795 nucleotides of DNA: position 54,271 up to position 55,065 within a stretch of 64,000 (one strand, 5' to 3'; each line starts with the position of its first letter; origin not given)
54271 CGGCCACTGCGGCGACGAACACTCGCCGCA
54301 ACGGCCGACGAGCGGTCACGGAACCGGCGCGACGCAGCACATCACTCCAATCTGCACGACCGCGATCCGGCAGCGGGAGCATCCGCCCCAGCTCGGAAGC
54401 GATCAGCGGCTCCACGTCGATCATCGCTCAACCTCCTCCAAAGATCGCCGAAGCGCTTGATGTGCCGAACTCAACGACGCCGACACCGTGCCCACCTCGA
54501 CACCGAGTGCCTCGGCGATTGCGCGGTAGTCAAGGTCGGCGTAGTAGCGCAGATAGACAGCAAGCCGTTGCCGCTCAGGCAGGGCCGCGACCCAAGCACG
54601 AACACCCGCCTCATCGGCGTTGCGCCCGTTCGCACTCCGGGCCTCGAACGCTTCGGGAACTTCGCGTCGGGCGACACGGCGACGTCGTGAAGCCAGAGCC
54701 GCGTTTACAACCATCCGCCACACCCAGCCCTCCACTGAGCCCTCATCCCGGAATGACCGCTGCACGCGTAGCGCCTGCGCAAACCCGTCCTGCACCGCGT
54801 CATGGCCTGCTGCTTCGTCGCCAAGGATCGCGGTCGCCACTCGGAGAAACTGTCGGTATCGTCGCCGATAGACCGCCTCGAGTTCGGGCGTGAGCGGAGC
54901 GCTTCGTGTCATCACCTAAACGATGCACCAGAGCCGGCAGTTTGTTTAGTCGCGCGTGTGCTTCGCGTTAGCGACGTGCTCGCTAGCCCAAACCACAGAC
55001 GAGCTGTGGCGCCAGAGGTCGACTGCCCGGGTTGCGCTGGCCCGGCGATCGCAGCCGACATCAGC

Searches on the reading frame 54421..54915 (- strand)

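Call 78: search_protein_families(library=pfam, proteins=[window:54421-54915:-], max_evalue=0.00001)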
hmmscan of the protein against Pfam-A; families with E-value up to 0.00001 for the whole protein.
window:54421-54915:- (164 aa): 3 families
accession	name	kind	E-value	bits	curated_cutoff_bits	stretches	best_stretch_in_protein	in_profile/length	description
PF08281.18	Sigma70_r4_2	-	6.6e-11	42.1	25.7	1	109-151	8-50/54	Sigma-70, region 4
PF04545.22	Sigma70_r4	-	8.6e-10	38.4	24.1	1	109-156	2-49/50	Sigma-70, region 4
PF04542.20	Sigma70_r2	-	1.5e-09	37.9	24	1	16-80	2-68/71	Sigma-70 region 2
